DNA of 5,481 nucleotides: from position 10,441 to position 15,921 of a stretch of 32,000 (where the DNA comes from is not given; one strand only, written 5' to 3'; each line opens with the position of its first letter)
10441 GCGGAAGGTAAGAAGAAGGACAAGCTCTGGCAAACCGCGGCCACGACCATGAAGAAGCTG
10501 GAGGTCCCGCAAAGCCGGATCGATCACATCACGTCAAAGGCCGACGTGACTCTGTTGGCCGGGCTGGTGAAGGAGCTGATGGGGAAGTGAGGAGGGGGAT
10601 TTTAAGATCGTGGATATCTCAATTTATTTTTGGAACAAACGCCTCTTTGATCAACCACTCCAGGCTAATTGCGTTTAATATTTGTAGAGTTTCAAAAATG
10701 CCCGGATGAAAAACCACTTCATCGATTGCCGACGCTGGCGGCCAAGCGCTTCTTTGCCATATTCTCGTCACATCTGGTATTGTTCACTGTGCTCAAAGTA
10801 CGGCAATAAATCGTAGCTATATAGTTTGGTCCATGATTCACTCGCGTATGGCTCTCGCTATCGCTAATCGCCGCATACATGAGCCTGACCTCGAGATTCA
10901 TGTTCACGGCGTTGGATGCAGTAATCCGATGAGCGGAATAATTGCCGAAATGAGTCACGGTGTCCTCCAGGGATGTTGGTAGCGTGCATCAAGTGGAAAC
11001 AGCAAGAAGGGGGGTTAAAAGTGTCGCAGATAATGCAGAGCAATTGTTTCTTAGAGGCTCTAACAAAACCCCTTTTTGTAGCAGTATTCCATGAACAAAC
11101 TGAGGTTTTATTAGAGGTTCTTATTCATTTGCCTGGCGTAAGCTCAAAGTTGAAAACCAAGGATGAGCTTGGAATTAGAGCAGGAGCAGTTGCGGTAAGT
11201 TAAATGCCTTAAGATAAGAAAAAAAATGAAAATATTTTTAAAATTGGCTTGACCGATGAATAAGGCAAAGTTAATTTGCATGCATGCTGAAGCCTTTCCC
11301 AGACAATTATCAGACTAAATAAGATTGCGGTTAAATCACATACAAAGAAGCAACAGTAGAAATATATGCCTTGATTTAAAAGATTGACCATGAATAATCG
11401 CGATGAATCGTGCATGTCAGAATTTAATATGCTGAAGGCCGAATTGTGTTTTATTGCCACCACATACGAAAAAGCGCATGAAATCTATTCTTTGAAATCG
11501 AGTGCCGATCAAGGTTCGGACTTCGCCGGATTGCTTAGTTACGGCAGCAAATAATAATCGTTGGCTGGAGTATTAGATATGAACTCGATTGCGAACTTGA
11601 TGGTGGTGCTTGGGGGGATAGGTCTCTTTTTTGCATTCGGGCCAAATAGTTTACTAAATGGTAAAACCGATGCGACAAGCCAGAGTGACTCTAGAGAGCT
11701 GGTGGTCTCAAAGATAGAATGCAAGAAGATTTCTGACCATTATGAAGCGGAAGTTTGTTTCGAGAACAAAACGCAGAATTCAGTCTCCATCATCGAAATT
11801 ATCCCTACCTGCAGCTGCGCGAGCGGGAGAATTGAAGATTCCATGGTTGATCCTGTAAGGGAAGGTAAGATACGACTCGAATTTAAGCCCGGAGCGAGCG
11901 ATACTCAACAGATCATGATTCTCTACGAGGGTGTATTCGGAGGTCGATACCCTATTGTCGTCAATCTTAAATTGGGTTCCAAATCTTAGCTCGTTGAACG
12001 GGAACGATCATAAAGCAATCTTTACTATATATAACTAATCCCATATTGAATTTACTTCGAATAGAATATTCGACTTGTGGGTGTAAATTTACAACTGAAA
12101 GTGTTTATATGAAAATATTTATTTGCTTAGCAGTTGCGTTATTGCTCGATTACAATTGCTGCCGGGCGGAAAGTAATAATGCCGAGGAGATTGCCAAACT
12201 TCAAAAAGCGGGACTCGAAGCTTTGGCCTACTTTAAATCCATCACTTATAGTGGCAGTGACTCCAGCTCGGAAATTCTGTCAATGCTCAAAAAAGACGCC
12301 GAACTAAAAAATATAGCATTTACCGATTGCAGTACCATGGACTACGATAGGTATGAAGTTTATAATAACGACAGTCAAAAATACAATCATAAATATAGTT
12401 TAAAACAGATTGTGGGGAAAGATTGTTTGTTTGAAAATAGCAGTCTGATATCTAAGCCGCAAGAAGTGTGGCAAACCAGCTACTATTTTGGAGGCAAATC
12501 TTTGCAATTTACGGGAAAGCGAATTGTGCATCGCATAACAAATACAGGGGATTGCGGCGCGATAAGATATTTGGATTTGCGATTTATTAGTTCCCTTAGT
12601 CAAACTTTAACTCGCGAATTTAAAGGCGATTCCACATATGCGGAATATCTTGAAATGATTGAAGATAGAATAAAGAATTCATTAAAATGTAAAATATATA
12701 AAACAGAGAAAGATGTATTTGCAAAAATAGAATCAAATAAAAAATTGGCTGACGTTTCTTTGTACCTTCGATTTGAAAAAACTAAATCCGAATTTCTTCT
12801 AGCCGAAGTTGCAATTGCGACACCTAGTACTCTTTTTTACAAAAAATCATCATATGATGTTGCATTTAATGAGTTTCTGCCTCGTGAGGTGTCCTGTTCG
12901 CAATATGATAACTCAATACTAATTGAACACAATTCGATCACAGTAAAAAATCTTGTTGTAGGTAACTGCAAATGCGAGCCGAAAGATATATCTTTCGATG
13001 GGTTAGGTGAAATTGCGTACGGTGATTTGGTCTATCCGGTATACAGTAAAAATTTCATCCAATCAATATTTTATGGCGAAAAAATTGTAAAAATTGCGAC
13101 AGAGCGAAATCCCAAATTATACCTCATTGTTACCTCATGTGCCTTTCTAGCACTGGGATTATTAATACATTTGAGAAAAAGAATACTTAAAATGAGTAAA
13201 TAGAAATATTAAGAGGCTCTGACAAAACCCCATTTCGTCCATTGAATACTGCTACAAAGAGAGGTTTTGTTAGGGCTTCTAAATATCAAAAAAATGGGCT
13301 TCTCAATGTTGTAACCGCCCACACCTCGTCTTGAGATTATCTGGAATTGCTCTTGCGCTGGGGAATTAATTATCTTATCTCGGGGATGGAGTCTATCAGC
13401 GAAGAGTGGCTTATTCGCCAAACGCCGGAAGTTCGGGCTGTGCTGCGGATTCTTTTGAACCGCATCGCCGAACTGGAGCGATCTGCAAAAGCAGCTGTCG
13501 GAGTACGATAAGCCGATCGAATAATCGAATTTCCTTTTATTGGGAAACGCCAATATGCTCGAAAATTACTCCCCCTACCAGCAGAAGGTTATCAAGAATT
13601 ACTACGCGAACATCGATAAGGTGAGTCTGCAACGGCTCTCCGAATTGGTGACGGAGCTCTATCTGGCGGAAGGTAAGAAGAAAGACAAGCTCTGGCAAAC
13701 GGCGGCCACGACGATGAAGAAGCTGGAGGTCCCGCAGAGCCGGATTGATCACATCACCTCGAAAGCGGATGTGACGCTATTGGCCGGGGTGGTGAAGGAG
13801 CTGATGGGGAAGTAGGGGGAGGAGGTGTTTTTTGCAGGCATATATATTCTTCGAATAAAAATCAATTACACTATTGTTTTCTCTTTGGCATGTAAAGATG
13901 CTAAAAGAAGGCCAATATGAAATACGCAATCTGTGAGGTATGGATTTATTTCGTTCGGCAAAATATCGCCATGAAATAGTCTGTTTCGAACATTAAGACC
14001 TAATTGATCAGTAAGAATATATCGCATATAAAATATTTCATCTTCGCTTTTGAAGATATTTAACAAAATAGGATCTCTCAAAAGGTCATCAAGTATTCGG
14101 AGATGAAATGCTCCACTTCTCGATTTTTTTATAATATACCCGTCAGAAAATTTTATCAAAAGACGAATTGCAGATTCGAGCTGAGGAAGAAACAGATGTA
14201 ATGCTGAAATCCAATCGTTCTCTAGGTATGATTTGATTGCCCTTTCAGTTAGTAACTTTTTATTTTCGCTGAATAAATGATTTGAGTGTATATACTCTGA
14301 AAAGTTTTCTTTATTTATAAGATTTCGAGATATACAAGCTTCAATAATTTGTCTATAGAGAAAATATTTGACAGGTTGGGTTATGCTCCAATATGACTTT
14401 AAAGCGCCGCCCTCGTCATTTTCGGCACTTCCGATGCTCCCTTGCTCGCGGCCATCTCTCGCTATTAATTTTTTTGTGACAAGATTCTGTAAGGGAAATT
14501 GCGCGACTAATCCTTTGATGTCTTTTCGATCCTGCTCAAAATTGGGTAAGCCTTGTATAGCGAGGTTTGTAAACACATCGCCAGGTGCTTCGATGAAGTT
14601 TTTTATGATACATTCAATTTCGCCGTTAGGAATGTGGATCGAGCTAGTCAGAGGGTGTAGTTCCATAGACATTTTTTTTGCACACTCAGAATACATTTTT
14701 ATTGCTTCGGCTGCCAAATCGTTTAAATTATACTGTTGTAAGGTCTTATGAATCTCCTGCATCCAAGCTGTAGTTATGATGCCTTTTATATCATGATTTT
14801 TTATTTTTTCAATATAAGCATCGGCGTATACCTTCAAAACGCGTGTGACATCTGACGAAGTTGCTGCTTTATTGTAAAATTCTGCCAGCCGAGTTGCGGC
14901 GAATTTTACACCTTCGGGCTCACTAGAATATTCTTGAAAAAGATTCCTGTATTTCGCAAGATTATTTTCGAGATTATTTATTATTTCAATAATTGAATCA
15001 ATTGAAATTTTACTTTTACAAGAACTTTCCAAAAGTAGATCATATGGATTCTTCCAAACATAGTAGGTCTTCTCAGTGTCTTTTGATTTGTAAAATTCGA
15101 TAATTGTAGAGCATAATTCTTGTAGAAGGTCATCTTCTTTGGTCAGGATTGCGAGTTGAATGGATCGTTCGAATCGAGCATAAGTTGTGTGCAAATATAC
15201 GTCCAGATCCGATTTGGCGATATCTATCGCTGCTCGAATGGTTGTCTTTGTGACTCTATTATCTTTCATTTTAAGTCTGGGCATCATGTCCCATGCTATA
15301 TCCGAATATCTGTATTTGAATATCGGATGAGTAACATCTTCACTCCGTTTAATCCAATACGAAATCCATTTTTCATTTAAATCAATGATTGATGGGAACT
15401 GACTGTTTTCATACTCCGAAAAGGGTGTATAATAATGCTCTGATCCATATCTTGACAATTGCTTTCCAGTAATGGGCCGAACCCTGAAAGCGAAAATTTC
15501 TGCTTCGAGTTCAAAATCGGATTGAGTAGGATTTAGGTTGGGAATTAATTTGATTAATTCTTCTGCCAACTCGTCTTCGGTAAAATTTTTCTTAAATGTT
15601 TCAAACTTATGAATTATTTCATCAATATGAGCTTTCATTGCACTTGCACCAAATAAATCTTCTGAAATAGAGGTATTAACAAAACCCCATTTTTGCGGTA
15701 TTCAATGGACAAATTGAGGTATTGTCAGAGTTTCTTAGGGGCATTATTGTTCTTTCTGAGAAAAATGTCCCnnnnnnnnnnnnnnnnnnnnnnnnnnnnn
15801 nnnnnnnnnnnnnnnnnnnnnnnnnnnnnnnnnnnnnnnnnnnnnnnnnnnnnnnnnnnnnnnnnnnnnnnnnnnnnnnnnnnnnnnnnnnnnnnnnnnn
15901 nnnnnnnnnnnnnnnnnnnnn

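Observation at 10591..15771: About 5.2-kb AT-rich mosaic accessory island directly behind the 1265-aa/86-aa gene pair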

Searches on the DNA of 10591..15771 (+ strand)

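Call 87: search_dna_similar(query=window:10591-15771:+, collection=plasmids, mode=distant, max_rows=10)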
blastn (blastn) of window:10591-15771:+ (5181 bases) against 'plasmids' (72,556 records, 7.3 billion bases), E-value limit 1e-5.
No match.
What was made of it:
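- Tried and rejected: DNA similarity of the island to 72,556 plasmids: none (call 87).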

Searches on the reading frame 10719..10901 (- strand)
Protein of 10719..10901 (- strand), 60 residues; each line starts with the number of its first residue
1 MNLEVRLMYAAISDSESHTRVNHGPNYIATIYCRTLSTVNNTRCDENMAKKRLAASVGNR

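Call 108: list_cluster_members(proteins=[window:10719-10901:-, window:10719-10880:-, window:10719-10907:-, window:11033-11203:+, window:11021-11203:+, window:11209-11415:-, window:11209-11391:-, window:11390-11554:+, window:11414-11554:+, window:11209-11460:-])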
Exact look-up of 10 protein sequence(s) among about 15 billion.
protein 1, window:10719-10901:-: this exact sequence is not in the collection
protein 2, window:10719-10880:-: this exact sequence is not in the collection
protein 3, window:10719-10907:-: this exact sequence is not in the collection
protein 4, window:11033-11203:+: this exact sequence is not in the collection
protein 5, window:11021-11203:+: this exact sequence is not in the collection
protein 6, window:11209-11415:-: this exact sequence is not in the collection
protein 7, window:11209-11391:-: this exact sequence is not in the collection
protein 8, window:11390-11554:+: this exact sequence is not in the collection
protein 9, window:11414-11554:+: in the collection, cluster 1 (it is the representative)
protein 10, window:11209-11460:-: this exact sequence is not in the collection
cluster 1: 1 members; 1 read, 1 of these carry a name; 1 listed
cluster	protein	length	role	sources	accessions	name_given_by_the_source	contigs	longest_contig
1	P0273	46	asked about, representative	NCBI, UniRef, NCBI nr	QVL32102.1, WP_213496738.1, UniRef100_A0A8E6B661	hypothetical protein KIH39_25245 [Telmatocola sphagniphila] | Uncharacterized protein n=1 Tax=Telmatocola sphagniphila TaxID=1123043 ... | hypothetical protein [Telmatocola sphagniphila]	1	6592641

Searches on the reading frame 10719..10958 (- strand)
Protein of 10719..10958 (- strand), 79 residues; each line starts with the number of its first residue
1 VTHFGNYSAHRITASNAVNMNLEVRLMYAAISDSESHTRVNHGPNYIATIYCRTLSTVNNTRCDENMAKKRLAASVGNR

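Call 10: search_protein_families(library=pfam, proteins=[window:10719-10958:-], max_evalue=0.1)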
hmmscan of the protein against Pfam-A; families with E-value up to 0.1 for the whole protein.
window:10719-10958:- (79 aa): 0 families

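Call 12: search_protein_families(library=padloc, proteins=[window:10719-10958:-], max_evalue=0.1)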
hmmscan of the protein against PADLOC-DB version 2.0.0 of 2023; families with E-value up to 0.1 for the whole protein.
window:10719-10958:- (79 aa): 0 families

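Call 13: search_protein_families(library=ncbifam, proteins=[window:10719-10958:-], max_evalue=0.1)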
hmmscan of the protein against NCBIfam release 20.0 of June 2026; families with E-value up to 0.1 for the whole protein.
window:10719-10958:- (79 aa): 0 families

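Call 56: list_cluster_members(proteins=[window:10719-10958:-, window:10973-11203:+, window:11209-11463:-, window:11561-11989:+, window:11579-11989:+, window:11384-11554:+, window:13209-13553:-, window:10833-10982:+, window:10864-11043:-])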
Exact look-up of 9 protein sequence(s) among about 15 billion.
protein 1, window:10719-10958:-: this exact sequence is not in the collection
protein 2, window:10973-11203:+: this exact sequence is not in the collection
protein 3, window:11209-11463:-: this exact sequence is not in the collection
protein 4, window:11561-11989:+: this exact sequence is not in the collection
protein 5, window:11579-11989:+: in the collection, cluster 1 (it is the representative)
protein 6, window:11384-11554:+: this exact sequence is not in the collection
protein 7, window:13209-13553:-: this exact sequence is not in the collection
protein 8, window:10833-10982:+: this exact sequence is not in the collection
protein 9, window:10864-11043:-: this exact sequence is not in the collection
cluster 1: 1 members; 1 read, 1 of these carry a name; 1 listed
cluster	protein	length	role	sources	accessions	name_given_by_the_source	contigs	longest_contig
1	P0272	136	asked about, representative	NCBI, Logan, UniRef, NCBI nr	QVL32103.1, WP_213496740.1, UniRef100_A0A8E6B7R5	DUF1573 domain-containing protein [Telmatocola sphagniphila] | DUF1573 domain-containing protein n=1 Tax=Telmatocola sphagniphila TaxID=1123043 ...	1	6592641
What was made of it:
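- On DUF1573 family: NCBI also names it a DUF1573 protein (call 56).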

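Call 77: search_protein_families(library=phrogs, proteins=[window:10719-10958:-], max_evalue=0.01)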
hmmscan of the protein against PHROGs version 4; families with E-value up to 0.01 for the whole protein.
window:10719-10958:- (79 aa): 0 families

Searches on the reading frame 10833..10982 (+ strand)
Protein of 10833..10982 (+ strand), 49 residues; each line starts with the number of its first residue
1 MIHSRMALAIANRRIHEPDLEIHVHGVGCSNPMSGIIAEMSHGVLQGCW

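Call 54: search_protein_families(library=pfam, proteins=[window:10833-10982:+], max_evalue=1)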
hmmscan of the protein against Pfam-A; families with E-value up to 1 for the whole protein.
window:10833-10982:+ (49 aa): 1 family
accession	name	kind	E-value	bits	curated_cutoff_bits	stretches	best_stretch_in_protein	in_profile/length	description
PF21837.1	DUF6896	-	0.18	12.3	27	1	16-40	42-68/128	Domain of unknown function (DUF6896)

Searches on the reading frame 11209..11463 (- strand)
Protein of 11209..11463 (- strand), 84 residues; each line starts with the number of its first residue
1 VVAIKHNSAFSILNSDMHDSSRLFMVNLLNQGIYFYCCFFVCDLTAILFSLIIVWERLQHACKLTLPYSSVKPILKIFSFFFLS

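Call 10: search_protein_families(library=pfam, proteins=[window:11209-11463:-], max_evalue=0.1)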
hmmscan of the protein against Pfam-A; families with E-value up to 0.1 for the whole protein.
window:11209-11463:- (84 aa): 1 family
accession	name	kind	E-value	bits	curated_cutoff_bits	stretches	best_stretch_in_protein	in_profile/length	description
PF13962.11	PGG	-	0.084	13.1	24.1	1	35-58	52-75/116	Domain of unknown function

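Call 12: search_protein_families(library=padloc, proteins=[window:11209-11463:-], max_evalue=0.1)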
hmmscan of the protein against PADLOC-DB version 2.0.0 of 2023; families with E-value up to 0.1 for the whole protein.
window:11209-11463:- (84 aa): 0 families

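Call 13: search_protein_families(library=ncbifam, proteins=[window:11209-11463:-], max_evalue=0.1)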
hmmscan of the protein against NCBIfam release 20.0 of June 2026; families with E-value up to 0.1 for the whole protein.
window:11209-11463:- (84 aa): 0 families

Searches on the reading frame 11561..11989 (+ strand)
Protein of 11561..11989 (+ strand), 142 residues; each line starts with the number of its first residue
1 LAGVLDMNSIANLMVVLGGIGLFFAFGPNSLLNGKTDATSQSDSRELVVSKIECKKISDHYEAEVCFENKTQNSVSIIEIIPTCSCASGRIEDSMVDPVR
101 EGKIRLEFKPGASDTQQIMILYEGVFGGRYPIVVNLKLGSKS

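Call 10: search_protein_families(library=pfam, proteins=[window:11561-11989:+], max_evalue=0.1)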
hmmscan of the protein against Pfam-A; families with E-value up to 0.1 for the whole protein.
window:11561-11989:+ (142 aa): 1 family
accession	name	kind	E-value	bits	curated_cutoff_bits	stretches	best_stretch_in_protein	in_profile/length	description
PF07610.17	DUF1573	-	4.1e-06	27.2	26.1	1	51-116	7-75/98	Protein of unknown function (DUF1573)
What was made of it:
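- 11579..11989 (+): 136-aa protein with an N-terminal membrane anchor and a DUF1573 domain; G+C 0.45, GC3 0.50. Pfam DUF1573 at 27.2 bits, cut-off 26.1 (call 10).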

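Call 12: search_protein_families(library=padloc, proteins=[window:11561-11989:+], max_evalue=0.1)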
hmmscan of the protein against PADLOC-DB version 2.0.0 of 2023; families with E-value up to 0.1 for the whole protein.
window:11561-11989:+ (142 aa): 0 families

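Call 13: search_protein_families(library=ncbifam, proteins=[window:11561-11989:+], max_evalue=0.1)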
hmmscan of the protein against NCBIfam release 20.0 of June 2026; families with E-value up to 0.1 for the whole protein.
window:11561-11989:+ (142 aa): 3 families
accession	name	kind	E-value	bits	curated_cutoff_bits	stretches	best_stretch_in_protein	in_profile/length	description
NF009650.0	PRK13183.1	equivalog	0.024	14.4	70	1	9-30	13-34/46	photosystem II reaction center protein PsbN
NF041425.1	OS_HP2_seleno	subfamily_domain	0.028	14.7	100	1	66-112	22-67/98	OS_HP2 family (seleno)protein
NF009603.0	PRK13055.1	subfamily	0.078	11.9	342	0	70-134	228-288/335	diacylglycerol kinase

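Call 22: find_encoding_contigs(protein=window:11561-11989:+, flank=10000, max_places=10)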
Protein window:11561-11989:+ (142 aa): no gene with exactly this product is on record in the collection.

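Call 77: search_protein_families(library=phrogs, proteins=[window:11579-11989:+], max_evalue=0.01)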
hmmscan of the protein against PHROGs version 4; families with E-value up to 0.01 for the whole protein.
window:11579-11989:+ (136 aa): 0 families

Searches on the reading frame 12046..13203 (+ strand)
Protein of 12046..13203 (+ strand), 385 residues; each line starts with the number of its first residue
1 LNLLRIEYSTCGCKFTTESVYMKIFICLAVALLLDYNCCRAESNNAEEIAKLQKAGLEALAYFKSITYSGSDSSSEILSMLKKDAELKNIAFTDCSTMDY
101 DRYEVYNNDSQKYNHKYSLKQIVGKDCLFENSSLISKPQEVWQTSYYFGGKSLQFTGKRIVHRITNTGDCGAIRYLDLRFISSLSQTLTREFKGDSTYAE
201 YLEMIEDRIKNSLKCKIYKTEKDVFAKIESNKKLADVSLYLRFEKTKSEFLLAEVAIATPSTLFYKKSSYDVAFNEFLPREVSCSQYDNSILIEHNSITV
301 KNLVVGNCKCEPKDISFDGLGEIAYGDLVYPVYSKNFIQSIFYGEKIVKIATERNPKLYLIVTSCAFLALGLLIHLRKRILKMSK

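Call 10: search_protein_families(library=pfam, proteins=[window:12046-13203:+], max_evalue=0.1)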
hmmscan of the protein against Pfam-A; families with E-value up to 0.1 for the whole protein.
window:12046-13203:+ (385 aa): 1 family
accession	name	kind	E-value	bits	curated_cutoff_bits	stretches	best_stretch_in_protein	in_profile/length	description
PF14055.11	NVEALA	-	0.085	13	27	0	22-61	4-42/62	NVEALA protein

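Call 12: search_protein_families(library=padloc, proteins=[window:12046-13203:+], max_evalue=0.1)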
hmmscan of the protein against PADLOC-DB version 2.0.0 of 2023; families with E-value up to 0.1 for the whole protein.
window:12046-13203:+ (385 aa): 0 families

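Call 13: search_protein_families(library=ncbifam, proteins=[window:12046-13203:+], max_evalue=0.1)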
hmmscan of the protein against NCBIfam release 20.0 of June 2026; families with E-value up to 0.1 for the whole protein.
window:12046-13203:+ (385 aa): 0 families

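Call 34: find_homologous_proteins(query=window:12109-13203:+, max_evalue=0.001)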
Query window:12109-13203:+ (364 aa): 1 proteins with E <= 0.001 among 3285 candidates.
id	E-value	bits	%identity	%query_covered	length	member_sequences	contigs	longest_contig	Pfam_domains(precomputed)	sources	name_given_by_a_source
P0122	1.1e-236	803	100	100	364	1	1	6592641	-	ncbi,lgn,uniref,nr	ncbi:hypothetical protein KIH39_25255 [Telmatocola sphagniphila]|uniref:Uncharacterized protein n=1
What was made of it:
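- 12109..13203 (+): 364-aa protein without detected relatives (KIH39_25255): signal-peptide-like N-terminus (by eye) and a C-terminal membrane anchor; G+C 0.35, GC3 0.33. Only a self hit among 5.8 billion proteins (call 34).
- The 364-aa protein has no relatives at all (call 34).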

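Call 77: search_protein_families(library=phrogs, proteins=[window:12109-13203:+], max_evalue=0.01)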
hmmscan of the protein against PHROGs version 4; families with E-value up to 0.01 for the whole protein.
window:12109-13203:+ (364 aa): 1 family
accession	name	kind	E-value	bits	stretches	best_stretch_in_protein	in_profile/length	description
phrog_15716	-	unknown function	0.003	18.5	0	286-311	19-43/45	-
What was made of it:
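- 12109..13203 (+): No family hit (calls 10, 12, 13, 77).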

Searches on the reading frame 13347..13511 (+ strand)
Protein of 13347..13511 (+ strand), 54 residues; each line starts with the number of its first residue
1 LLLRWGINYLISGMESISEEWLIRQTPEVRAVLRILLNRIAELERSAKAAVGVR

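Call 54: search_protein_families(library=pfam, proteins=[window:13347-13511:+], max_evalue=1)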
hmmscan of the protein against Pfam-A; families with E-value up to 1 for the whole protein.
window:13347-13511:+ (54 aa): 0 families
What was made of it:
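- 13283..13469 (.): Unassigned segment (13290-13455 measured at 48% G+C), joining element B to repeat R2. No family hit (call 54).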

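Call 77: search_protein_families(library=phrogs, proteins=[window:13347-13511:+], max_evalue=0.01)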
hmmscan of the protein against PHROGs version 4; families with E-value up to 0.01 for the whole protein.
window:13347-13511:+ (54 aa): 0 families
